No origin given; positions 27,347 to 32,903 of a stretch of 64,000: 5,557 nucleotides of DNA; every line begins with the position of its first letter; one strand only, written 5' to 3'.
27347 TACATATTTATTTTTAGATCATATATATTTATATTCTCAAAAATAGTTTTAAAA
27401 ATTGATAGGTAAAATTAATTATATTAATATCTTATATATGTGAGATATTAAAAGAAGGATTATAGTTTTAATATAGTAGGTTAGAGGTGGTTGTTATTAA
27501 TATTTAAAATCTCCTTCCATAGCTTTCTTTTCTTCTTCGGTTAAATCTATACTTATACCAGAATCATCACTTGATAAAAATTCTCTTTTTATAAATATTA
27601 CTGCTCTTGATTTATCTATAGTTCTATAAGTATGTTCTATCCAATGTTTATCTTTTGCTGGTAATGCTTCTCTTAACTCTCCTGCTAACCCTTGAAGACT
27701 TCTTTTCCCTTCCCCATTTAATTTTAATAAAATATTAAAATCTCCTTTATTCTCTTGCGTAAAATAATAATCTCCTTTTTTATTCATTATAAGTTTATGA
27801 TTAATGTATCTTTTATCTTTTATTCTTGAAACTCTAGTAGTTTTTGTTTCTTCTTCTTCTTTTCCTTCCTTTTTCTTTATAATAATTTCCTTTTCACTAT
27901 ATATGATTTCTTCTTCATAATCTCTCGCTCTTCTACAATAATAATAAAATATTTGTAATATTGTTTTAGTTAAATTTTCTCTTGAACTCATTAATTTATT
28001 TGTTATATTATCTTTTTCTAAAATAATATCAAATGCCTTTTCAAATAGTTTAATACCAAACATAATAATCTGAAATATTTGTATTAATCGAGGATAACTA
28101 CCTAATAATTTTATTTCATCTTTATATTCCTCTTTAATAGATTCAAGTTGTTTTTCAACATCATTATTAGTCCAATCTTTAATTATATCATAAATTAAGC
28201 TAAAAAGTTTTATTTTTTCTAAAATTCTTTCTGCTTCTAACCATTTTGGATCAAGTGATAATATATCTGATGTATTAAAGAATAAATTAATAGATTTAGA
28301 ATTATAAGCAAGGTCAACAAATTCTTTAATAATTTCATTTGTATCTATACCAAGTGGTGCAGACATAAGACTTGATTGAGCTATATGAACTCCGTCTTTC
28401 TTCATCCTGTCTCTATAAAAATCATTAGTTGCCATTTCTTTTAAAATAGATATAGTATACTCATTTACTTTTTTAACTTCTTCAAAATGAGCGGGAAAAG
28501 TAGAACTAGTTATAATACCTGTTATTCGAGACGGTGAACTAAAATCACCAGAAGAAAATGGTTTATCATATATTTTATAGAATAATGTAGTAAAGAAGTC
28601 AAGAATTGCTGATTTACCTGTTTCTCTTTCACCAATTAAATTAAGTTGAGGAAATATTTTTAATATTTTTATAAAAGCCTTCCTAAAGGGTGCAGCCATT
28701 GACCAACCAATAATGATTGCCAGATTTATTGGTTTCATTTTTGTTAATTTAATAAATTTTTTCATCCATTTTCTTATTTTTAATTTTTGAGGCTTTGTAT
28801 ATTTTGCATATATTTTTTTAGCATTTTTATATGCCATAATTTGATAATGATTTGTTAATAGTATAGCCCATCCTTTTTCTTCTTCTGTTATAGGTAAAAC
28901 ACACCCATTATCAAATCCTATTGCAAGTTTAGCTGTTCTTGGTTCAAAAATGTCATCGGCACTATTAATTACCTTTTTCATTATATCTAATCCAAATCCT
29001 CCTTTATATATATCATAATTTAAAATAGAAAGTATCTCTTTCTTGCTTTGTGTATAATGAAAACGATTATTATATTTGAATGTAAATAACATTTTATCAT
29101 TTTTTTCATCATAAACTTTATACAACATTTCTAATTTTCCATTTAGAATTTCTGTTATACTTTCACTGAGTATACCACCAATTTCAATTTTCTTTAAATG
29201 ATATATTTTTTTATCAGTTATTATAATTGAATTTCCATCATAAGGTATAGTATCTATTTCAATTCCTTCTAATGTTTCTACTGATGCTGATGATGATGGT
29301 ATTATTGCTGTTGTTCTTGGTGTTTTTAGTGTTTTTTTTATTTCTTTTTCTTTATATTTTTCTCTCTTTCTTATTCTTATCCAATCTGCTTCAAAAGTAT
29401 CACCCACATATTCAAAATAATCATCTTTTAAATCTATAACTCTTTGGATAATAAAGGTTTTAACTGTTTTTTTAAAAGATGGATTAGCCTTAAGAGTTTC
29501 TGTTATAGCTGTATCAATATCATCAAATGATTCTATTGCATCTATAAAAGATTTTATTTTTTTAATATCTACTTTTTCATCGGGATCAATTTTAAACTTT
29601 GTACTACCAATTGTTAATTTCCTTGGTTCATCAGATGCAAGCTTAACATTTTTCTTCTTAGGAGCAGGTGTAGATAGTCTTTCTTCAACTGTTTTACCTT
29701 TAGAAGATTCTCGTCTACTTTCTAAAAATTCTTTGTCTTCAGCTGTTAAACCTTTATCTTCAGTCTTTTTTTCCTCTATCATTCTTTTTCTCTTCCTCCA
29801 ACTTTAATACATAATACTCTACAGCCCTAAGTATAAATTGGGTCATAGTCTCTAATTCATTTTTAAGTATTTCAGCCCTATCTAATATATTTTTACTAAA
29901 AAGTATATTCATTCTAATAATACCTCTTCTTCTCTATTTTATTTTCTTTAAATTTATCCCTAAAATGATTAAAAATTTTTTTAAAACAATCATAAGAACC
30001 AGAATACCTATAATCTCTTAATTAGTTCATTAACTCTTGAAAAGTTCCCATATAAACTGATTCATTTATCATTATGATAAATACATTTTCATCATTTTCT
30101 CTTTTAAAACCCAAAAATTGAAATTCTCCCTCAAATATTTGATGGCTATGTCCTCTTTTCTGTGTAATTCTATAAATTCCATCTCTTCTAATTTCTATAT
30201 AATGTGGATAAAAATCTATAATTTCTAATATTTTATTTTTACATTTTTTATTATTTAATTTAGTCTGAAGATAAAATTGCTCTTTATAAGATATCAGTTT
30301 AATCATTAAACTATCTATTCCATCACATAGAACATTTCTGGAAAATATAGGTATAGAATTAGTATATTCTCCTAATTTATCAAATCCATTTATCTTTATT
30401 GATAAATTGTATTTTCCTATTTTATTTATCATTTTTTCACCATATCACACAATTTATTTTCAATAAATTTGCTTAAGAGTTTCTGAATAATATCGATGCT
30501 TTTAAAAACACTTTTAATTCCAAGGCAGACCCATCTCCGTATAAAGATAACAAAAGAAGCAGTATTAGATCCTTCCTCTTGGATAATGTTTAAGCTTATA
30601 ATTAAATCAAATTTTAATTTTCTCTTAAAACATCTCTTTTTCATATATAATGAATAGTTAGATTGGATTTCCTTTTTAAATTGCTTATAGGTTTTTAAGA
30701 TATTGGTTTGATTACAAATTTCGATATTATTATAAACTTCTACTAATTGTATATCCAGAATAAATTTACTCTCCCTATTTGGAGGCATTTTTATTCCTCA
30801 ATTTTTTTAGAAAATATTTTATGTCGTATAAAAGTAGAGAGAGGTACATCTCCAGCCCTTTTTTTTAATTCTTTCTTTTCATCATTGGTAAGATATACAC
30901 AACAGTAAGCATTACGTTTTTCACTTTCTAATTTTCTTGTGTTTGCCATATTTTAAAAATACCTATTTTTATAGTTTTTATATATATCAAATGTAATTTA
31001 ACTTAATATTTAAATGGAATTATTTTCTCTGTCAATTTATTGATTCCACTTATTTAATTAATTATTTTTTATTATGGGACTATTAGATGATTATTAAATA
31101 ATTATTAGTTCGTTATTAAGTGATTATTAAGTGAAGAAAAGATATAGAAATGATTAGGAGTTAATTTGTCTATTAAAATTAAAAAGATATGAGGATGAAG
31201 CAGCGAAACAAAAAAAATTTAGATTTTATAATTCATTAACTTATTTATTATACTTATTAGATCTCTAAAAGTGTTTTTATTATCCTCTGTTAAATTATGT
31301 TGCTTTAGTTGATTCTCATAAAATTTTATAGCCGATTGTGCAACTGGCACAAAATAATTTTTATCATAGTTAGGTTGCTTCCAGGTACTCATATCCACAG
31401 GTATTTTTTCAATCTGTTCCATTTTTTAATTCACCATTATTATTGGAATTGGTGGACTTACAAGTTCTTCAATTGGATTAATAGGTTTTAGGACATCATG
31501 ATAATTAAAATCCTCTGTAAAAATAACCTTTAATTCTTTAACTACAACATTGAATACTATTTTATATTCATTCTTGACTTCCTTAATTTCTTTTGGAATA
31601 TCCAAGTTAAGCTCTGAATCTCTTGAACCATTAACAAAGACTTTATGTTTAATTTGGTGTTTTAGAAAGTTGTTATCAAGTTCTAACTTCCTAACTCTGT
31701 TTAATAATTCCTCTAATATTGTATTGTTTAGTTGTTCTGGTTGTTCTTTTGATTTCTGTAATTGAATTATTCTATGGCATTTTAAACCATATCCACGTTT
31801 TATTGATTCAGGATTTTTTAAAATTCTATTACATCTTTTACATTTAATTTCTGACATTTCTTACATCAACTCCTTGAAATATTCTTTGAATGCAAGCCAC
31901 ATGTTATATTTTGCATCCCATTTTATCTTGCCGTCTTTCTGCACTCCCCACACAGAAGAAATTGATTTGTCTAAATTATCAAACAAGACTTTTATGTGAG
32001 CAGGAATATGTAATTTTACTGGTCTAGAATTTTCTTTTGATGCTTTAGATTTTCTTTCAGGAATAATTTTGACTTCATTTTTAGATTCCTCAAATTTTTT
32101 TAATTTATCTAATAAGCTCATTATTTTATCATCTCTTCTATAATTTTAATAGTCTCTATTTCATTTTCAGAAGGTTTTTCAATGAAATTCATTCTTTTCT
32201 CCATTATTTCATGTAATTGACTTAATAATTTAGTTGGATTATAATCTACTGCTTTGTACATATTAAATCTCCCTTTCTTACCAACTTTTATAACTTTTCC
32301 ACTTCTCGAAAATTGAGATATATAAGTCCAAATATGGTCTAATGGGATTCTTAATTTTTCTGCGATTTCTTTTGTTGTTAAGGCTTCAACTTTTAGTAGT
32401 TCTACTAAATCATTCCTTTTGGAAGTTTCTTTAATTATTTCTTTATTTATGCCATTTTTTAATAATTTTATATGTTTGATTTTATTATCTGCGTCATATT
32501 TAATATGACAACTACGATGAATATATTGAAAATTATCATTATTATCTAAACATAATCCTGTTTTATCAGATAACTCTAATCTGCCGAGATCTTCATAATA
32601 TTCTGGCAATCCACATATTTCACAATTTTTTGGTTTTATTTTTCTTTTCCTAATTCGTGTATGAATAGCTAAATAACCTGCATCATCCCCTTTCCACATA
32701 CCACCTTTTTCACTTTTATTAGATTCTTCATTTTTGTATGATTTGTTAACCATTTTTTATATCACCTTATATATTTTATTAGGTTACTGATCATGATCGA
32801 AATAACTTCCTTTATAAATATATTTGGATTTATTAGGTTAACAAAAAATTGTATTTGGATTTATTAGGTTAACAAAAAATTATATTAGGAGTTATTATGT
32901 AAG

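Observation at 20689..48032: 27-kb integrative element inserted in the pyrD-nop5 divergent promoter rather than a tRNA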

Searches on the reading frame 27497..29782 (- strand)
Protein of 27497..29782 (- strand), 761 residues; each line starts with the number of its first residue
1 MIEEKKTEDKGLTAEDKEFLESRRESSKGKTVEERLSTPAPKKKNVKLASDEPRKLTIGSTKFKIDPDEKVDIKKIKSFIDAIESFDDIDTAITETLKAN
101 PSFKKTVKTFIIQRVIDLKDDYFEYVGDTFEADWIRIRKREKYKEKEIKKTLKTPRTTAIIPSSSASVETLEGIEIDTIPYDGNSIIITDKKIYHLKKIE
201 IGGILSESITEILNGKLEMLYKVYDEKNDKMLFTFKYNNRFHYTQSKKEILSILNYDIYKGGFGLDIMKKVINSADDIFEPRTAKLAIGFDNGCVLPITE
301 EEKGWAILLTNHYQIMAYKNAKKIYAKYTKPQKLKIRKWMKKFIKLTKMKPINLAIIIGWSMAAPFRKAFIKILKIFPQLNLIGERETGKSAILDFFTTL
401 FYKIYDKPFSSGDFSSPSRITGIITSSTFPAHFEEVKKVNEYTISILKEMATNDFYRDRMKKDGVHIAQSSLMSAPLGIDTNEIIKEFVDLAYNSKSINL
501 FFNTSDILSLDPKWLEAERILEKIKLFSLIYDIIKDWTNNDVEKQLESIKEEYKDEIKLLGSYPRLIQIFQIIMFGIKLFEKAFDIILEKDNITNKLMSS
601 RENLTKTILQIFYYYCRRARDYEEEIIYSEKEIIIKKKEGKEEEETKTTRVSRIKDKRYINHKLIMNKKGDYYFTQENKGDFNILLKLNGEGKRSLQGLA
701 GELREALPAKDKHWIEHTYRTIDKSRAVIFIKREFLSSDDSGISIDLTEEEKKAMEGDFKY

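Call 10: search_protein_families(library=pfam, proteins=[window:27497-29782:-], max_evalue=0.1)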
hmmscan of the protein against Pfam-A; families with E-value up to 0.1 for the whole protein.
window:27497-29782:- (761 aa): 0 families

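Call 31: search_protein_families(library=phrogs, proteins=[window:27497-29782:-], max_evalue=0.05)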
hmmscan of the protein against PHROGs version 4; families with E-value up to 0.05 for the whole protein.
window:27497-29782:- (761 aa): 1 family
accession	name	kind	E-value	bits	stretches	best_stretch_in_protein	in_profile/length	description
phrog_1139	-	DNA, RNA and nucleotide metabolism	0.0039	16.2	0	337-401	507-568/895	DNA primase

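Call 66: search_protein_representatives(protein=window:27497-29782:-)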
Query: 761 residues. Proteins with E-value up to 0.001 (for the whole library): 137; up to 1e-10: 85; up to 1e-30: 65. The best 137 are listed.
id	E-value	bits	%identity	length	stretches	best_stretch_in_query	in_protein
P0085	8.6e-204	695.3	56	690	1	69-741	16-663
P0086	7.5e-108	378.1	45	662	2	173-625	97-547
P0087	2.9e-82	293.5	38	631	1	212-739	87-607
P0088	1.2e-77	278.3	36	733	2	128-753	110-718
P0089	3.1e-72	260.4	39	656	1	131-623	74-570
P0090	3.0e-70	253.8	38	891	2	178-623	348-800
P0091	1.1e-67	245.3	35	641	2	177-623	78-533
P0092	4.0e-67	243.5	35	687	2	137-625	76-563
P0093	1.6e-66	241.5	36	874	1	176-723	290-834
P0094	1.9e-64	234.6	38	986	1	179-620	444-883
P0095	7.0e-63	229.5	37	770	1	210-623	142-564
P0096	1.4e-62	228.5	36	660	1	210-624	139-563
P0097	1.8e-62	228.1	33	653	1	177-711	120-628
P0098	1.9e-62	228.0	34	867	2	167-623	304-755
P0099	5.3e-62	226.6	36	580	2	176-623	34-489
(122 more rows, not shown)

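Call 72: search_solved_structures(query=A5, max_evalue=10, show_alignments=1)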
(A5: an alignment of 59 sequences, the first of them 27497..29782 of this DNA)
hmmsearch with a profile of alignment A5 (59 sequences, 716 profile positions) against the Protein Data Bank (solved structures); distinct sequences matched with E-value up to 10: 5.
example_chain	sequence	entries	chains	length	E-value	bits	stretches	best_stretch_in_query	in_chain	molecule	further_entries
2hpg_A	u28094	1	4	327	0.024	16.3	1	25-112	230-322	ABC transporter, periplasmic substrate-binding protein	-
9uiq_C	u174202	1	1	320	0.71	11.4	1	335-361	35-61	Replication factor C subunit 5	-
6vvo_C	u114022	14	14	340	0.78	11.3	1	335-361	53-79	Replication factor C subunit 5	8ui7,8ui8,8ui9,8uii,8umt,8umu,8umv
7z6h_G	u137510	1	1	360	0.86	11.1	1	335-361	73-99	Replication factor C subunit 5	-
2iu1_A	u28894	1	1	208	4.1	8.9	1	32-147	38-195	EUKARYOTIC TRANSLATION INITIATION FACTOR 5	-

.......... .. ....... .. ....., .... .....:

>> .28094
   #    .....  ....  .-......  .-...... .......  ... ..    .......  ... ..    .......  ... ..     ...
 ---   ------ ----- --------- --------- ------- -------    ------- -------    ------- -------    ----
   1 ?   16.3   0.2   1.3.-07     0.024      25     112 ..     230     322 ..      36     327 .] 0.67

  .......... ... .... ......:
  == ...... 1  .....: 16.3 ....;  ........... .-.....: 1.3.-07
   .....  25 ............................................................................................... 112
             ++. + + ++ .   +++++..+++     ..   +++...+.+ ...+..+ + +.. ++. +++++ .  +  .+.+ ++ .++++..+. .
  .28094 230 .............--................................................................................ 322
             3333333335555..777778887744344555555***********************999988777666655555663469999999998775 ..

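Call 73: search_protein_families(library=pfam, alignment_id=A5, max_evalue=0.001)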
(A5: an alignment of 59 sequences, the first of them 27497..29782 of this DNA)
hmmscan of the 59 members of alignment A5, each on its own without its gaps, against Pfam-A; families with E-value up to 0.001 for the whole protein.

A. member 1, window:27497-29782:- (761 aa): 0 families

B. families by the number of members that match (of 59 scanned): 12 families
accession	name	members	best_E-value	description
PF09250.16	Prim-Pol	9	1.7e-17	Bifunctional DNA primase/polymerase, N-terminal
PF01807.25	Zn_ribbon_DnaG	6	7.1e-14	CHC2 zinc finger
PF13155.12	Toprim_2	6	1e-06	Toprim-like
PF08275.17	DNAG_N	5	1.3e-07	DNA primase catalytic core, N-terminal domain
PF17207.9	MCM_OB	4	2e-12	MCM OB domain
PF14551.11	MCM_N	3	4.4e-10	MCM N-terminal domain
PF13362.12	Toprim_3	2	2.1e-08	Toprim domain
PF05272.17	VapE-like_dom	2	0.00017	Virulence-associated protein E-like domain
PF22719.1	SNaCT12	1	7.5e-05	Short NACHT-associated C-Terminal domain, family 12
PF19263.5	DUF5906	1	0.00031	Family of unknown function (DUF5906)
PF22763.1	NrS1-1_pol-like_HBD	1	0.00049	NrS-1 polymerase HBD domain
PF09053.15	CagZ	1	0.00051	CagZ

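Call 82: predict_structure(alignment_id=A5)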
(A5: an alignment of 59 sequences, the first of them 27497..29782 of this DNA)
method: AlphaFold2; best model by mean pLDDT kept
length: 761 residues; sequences in the alignment: 59
mean_pLDDT: 83.9   pTM: 0.74
mean pLDDT of the five models: 83.9, 82.2, 82.2, 81.5, 81.1
residues with pLDDT >= 90: 497; 70-90: 100; 50-70: 76; < 50: 88
segments of 3 or more residues with pLDDT < 50: 1-12, 25-64, 121-126, 150-166, 740-746, 757-761
pLDDT, mean of each block of 10 residues (from residue 1): 36 64 49 33 32 35 53 71 74 76 76 68 50 68 63 39 46 71 93 94 89 96 95 96 96 97 97 95 96 97 96 97 98 98 96 98 98 98 96 98 98 95 97 97 96 93 89 97 95 97 91 97 98 98 98 96 96 99 98 96 94 94 71 87 83 67 94 97 95 95 95 97 95 80 49 52 37
secondary structure, 60 per line:
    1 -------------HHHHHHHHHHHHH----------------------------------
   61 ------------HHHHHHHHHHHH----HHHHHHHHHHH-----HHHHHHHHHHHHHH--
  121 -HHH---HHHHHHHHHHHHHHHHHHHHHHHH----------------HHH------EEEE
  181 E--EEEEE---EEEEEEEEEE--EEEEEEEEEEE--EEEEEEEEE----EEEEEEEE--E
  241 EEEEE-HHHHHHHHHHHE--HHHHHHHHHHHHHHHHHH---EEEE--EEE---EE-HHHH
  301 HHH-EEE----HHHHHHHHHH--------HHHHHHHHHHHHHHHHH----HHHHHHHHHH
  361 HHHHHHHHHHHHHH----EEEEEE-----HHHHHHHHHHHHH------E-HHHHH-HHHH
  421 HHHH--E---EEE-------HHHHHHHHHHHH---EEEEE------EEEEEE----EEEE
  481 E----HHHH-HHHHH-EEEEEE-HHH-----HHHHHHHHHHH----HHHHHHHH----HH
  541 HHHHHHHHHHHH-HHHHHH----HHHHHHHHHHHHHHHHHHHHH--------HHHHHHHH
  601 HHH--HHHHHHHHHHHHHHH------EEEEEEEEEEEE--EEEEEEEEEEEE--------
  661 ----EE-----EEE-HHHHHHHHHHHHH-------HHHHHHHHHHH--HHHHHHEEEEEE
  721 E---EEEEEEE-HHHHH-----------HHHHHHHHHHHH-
elements in order (helices of 4 or more, strands of 3 or more residues): H14-26 H73-84 H89-99 H105-118 H128-151 E177-181 E184-188 E192-201 E204-214 E217-225 E230-237 E240-245 H247-257 H261-278 E282-285 E288-290 H297-303 E305-307 H312-321 H330-346 H351-374 E379-384 H390-402 H411-415 H417-424 E431-433 H441-452 E456-460 E467-472 E477-481 H486-489 H491-495 E497-502 H512-522 H527-534 H539-552 H554-559 H564-584 H593-603 H606-620 E627-638 E641-652 E672-674 H676-688 H696-706 H709-714 E715-721 E725-731 H733-737 H749-760

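Call 89: fold_search(model_id=the predicted structure, library=pdb)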
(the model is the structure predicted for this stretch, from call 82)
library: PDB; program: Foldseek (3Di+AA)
matches with E <= 10: 500; with E <= 0.001: 152
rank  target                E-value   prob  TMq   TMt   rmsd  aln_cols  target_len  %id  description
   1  8tch_B                5.5e-12  1.00  0.39  0.55   9.3       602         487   12  Initiation of replication protein with helicase activity encoded by Pathogenicity Island SaPIBov1 (released 2024-07-03)
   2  8tch_A                7.9e-12  1.00  0.40  0.57   9.2       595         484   11  Initiation of replication protein with helicase activity encoded by Pathogenicity Island SaPIBov1 (released 2024-07-03)
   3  5dgk_B                2.1e-11  1.00  0.45  0.62   7.4       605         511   11  SCCmec type IV Cch - active helicase (released 2016-08-24)
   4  5dgk_A                9.7e-11  1.00  0.46  0.64   7.3       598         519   10  SCCmec type IV Cch - active helicase (released 2016-08-24)
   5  6k9e_A                1.6e-06  1.00  0.26  0.41  11.2       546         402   11  The A form apo structure of NrS-1 C terminal region-CTR(305-718) (released 2020-06-17)
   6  8wh6_D                2.1e-06  1.00  0.25  0.33  11.6       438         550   12  MPOX E5 hexamer ADP and ssDNA bound and clear primase domain conformation (released 2024-09-25)
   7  6k9c_B                2.4e-06  1.00  0.25  0.38  11.3       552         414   12  The apo structure of NrS-1 C terminal region (305-718) (released 2020-04-08)
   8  6k9c_A                3.0e-06  1.00  0.25  0.39  11.4       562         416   11  The apo structure of NrS-1 C terminal region (305-718) (released 2020-04-08)
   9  6k9e_C                3.0e-06  1.00  0.26  0.41  11.4       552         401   10  The A form apo structure of NrS-1 C terminal region-CTR(305-718) (released 2020-06-17)
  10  6k9e_B                4.1e-06  1.00  0.25  0.39  11.5       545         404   11  The A form apo structure of NrS-1 C terminal region-CTR(305-718) (released 2020-06-17)
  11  6lrb_A                4.3e-06  1.00  0.27  0.42  11.2       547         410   11  The A form apo structure of NrS-1 C terminal region-CTR (released 2020-04-08)
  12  6lrb_D                4.3e-06  1.00  0.26  0.42  11.3       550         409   10  The A form apo structure of NrS-1 C terminal region-CTR (released 2020-04-08)
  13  6lrb_B                5.6e-06  1.00  0.26  0.42  11.3       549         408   10  The A form apo structure of NrS-1 C terminal region-CTR (released 2020-04-08)
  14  6lrb_F                5.6e-06  1.00  0.26  0.41  11.3       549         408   10  The A form apo structure of NrS-1 C terminal region-CTR (released 2020-04-08)
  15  6lrb_C                7.3e-06  1.00  0.26  0.41  11.3       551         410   10  The A form apo structure of NrS-1 C terminal region-CTR (released 2020-04-08)
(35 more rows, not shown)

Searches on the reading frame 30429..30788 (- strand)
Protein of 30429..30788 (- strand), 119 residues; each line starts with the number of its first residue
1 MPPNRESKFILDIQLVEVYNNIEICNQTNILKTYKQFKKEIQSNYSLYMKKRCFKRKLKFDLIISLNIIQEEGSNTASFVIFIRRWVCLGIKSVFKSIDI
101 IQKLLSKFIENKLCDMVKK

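Call 11: search_protein_families(library=pfam, proteins=[window:30429-30788:-], max_evalue=0.1)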
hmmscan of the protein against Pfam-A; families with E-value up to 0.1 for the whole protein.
window:30429-30788:- (119 aa): 1 family
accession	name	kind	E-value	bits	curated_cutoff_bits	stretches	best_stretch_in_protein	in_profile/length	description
PF23953.1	TPR_COPA_B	-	0.076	13.1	33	1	4-60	47-103/181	COPA/B TPR domain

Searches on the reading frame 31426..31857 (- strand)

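Call 11: search_protein_families(library=pfam, proteins=[window:31426-31857:-], max_evalue=0.1)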
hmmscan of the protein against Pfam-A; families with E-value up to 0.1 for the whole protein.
window:31426-31857:- (143 aa): 3 families
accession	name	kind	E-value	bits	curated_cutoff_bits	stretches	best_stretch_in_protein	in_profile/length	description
PF19474.4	DUF6011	-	2.9e-07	30.3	26.6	1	5-27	10-32/37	Family of unknown function (DUF6011)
PF01166.23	TSC22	-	0.015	15.9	30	1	38-70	14-45/57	TSC-22/dip/bun family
PF00038.26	Filament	-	0.061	13.4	40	0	37-97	3-62/313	Intermediate filament protein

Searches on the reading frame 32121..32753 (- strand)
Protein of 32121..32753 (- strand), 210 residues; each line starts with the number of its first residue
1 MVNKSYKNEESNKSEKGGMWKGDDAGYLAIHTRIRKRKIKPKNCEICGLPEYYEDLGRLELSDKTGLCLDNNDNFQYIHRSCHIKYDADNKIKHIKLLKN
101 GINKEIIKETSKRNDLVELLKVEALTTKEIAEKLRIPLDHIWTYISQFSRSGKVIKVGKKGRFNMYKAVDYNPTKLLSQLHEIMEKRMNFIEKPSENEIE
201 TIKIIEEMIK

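Call 10: search_protein_families(library=pfam, proteins=[window:32121-32753:-], max_evalue=0.1)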
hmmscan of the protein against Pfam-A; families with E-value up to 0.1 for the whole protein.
window:32121-32753:- (210 aa): 7 families
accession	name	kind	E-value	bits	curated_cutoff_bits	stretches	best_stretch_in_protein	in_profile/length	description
PF01978.25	TrmB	-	0.0026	18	25.6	1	118-171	16-67/68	Sugar-specific transcriptional regulator TrmB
PF13384.12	HTH_23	-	0.009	16.2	24.6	1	124-152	17-45/50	Homeodomain-like domain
PF08281.18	Sigma70_r4_2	-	0.014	15.5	25.7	1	114-146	16-48/54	Sigma-70, region 4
PF12728.13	HTH_17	-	0.031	15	27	1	125-165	2-37/51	Helix-turn-helix domain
PF14493.12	HTH_40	-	0.037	14.7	27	0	123-157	11-45/89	Helix-turn-helix domain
PF21524.3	SAMD1_WH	-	0.075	13.6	24.5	0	131-163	27-59/63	SAM domain-containing protein 1, WH domain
PF08279.18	HTH_11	-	0.096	13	25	0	113-161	2-53/55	HTH domain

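Call 31: search_protein_families(library=phrogs, proteins=[window:32121-32753:-], max_evalue=0.05)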
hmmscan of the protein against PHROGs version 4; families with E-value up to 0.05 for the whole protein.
window:32121-32753:- (210 aa): 7 families
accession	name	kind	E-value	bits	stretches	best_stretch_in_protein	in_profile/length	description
phrog_142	-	moron, auxiliary metabolic gene and host takeover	0.0016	19.5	1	115-181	16-77/116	Ren-like exclusion protein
phrog_6050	-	DNA, RNA and nucleotide metabolism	0.01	15.7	1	12-127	284-377/402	HNH endonuclease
phrog_1123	-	unknown function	0.016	16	1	108-162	27-84/112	-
phrog_14736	-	DNA, RNA and nucleotide metabolism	0.019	15.6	1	31-114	22-108/202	HNH endonuclease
phrog_4691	-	integration and excision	0.022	15.8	1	111-166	5-56/78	excisionase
phrog_351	-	transcription regulation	0.024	14.2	1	90-162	720-800/928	RNA polymerase sigma factor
phrog_4160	-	unknown function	0.047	14.6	0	17-94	44-127/178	-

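Call 109: search_protein_families(library=padloc, proteins=[window:32121-32753:-], max_evalue=0.001)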
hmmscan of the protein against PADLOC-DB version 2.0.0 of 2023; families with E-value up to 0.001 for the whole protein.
window:32121-32753:- (210 aa): 1 family
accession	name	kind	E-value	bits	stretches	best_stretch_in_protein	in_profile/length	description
PDLC03673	HEase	-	3.5e-05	21.5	1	3-168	51-214/227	homing endonuclease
